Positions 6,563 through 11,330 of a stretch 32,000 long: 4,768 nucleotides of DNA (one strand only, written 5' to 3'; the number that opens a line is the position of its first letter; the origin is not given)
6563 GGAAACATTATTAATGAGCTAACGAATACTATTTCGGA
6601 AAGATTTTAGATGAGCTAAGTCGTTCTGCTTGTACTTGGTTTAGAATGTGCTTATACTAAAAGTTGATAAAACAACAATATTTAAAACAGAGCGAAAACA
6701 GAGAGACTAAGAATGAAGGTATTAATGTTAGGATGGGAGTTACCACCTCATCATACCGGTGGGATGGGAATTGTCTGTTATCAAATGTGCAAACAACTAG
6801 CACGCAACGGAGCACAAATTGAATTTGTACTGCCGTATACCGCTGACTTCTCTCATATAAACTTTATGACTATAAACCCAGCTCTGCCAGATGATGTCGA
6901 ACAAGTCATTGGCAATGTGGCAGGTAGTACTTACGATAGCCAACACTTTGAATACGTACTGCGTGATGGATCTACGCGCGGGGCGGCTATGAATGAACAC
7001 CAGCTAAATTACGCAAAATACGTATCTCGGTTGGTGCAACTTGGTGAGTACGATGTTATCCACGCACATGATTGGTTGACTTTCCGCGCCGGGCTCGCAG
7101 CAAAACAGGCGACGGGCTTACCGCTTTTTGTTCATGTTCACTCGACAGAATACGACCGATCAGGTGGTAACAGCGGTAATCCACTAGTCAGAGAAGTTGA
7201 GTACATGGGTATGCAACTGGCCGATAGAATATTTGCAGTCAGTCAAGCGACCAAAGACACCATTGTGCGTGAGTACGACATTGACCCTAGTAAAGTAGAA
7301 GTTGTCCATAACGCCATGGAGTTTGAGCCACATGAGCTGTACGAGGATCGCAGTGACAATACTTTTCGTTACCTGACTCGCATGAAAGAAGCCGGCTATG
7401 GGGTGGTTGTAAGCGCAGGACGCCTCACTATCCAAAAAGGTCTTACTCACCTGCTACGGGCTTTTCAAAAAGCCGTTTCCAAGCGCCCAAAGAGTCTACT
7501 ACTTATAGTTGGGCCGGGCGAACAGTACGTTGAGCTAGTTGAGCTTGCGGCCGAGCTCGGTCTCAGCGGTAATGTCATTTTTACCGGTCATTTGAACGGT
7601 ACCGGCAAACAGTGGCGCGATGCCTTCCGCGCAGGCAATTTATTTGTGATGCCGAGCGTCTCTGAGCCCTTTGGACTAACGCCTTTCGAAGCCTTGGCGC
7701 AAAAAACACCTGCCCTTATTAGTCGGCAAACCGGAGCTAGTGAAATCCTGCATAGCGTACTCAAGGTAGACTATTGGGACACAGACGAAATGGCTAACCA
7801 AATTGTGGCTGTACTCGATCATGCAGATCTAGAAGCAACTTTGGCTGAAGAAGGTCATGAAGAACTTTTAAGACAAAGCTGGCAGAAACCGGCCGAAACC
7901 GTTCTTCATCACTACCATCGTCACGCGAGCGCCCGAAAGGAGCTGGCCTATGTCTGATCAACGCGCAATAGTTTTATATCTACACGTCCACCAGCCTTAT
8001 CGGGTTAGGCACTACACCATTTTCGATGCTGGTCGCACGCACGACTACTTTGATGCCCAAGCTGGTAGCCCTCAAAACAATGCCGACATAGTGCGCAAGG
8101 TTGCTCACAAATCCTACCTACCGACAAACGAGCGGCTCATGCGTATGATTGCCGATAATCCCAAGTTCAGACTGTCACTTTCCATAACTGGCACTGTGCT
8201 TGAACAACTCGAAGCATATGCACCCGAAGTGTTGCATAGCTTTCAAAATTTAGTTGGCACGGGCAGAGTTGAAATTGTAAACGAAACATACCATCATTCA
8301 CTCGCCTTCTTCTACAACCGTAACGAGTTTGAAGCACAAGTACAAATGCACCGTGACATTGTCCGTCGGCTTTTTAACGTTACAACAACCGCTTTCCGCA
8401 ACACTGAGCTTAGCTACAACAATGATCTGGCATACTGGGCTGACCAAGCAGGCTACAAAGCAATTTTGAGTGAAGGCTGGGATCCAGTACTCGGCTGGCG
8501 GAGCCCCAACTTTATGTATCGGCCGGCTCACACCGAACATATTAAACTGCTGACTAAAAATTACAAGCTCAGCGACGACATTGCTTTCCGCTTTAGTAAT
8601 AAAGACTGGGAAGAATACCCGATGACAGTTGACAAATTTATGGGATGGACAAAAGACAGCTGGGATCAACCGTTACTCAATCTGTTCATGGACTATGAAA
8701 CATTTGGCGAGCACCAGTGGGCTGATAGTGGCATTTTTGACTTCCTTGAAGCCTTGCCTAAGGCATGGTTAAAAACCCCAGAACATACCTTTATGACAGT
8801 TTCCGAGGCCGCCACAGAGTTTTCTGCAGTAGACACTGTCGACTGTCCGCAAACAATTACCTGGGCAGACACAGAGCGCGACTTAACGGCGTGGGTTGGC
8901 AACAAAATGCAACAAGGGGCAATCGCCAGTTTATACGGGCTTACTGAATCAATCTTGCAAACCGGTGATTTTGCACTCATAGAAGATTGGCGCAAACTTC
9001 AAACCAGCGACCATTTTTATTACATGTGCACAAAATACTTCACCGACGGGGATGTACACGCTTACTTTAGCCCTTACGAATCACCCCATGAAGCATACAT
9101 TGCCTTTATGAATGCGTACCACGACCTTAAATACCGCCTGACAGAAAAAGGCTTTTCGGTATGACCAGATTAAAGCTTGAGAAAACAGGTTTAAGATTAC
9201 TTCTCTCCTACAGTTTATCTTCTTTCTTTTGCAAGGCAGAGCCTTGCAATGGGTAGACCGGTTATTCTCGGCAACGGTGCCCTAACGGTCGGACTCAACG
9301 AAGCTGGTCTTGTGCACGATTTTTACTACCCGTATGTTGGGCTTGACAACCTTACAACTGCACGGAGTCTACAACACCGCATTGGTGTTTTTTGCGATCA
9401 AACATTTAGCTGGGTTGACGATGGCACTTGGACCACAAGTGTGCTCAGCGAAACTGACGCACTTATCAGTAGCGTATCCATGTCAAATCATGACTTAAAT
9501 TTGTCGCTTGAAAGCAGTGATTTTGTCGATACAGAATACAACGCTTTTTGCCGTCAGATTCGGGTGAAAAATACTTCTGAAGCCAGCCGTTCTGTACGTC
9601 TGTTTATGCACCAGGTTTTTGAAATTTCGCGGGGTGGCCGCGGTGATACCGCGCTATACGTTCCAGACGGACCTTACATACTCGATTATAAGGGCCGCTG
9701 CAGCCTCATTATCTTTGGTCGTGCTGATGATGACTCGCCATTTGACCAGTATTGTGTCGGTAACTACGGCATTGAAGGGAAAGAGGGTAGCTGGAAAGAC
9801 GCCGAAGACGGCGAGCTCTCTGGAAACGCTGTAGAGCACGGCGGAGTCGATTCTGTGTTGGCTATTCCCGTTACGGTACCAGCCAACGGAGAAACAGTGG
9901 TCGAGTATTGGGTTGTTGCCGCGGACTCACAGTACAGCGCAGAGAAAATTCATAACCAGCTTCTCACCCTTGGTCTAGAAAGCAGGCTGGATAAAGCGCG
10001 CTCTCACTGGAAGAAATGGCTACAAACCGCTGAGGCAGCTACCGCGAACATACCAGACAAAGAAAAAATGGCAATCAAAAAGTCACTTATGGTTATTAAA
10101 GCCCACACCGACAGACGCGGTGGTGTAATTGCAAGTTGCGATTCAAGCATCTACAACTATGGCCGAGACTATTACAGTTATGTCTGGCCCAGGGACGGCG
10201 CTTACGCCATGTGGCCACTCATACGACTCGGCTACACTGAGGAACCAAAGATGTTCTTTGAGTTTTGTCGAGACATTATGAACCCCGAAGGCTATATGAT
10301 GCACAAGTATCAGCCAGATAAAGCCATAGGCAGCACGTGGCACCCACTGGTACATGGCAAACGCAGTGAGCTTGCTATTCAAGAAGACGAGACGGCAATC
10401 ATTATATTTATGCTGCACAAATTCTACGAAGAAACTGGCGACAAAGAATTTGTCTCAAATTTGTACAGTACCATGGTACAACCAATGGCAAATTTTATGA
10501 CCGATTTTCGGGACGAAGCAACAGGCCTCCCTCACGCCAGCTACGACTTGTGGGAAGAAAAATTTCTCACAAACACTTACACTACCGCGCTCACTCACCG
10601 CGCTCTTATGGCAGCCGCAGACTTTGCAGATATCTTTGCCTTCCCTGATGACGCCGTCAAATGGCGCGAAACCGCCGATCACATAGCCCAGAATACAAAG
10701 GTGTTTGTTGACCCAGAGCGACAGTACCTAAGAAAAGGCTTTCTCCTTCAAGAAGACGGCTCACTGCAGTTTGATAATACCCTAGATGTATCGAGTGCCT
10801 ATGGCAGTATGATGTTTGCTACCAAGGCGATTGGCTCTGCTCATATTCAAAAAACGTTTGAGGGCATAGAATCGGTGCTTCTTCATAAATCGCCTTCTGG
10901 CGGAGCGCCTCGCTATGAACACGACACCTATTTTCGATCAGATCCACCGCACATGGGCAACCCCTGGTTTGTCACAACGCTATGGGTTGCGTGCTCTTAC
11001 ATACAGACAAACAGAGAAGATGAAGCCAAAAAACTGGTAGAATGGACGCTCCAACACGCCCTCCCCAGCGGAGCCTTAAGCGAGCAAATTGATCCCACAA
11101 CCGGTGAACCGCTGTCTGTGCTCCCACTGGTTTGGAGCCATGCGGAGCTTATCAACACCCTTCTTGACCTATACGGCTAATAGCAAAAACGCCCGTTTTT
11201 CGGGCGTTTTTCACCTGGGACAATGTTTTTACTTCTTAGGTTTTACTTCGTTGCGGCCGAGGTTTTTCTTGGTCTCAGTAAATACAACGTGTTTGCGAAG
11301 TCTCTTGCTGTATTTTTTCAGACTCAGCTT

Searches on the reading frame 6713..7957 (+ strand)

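Call 39: search_protein_families(library=pfam, proteins=[window:6713-7957:+], max_evalue=0.00001)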
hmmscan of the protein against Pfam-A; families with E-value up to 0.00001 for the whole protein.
window:6713-7957:+ (414 aa): 6 families
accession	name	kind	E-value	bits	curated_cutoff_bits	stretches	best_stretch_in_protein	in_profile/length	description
PF13439.12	Glyco_transf_4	-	2.2e-24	86.8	28.5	1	16-201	2-165/170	Glycosyltransferase Family 4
PF00534.26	Glycos_transf_1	-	2.6e-24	86.1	26.4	1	229-380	15-168/172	Glycosyl transferases group 1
PF13692.12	Glyco_trans_1_4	-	1.3e-22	81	27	1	231-369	3-141/142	Glycosyl transferases group 1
PF13579.12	Glyco_trans_4_4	-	3.7e-21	76.6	29.7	1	16-200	1-157/158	Glycosyl transferase 4-like domain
PF20706.3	GT4-conflict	-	5.3e-19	68.9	26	1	114-409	83-366/385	Family 4 Glycosyltransferase in conflict systems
PF08323.17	Glyco_transf_5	-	7.4e-17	62.3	22.7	1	2-188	1-228/239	Starch synthase catalytic domain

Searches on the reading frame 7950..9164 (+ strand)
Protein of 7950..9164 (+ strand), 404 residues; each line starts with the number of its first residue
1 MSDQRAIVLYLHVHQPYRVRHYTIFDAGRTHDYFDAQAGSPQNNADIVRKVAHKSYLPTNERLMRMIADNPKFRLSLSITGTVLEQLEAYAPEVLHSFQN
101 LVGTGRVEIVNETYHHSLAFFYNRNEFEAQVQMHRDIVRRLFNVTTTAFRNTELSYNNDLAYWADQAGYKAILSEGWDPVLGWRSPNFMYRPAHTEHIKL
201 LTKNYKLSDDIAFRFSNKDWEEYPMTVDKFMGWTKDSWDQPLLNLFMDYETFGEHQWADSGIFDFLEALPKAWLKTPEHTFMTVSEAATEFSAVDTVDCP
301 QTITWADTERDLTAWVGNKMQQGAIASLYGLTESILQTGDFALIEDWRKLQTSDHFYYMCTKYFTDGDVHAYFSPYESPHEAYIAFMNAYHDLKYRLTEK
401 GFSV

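Call 39: search_protein_families(library=pfam, proteins=[window:7950-9164:+], max_evalue=0.00001)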
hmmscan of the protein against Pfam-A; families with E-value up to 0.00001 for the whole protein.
window:7950-9164:+ (404 aa): 2 families
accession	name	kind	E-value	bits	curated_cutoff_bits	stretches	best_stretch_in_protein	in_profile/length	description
PF03065.20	Glyco_hydro_57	-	6.9e-69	232.8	21.2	1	8-298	1-289/291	Glycosyl hydrolase family 57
PF01522.26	Polysacc_deac_1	-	1.8e-06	28.4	23.1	1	98-171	51-123/124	Polysaccharide deacetylase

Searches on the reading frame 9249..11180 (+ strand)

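Call 39: search_protein_families(library=pfam, proteins=[window:9249-11180:+], max_evalue=0.00001)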
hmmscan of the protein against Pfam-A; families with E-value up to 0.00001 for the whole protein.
window:9249-11180:+ (643 aa): 1 family
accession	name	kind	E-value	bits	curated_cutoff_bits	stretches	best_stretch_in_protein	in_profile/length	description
PF00723.27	Glyco_hydro_15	-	5e-32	111.8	22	2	280-582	11-327/427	Glycosyl hydrolases family 15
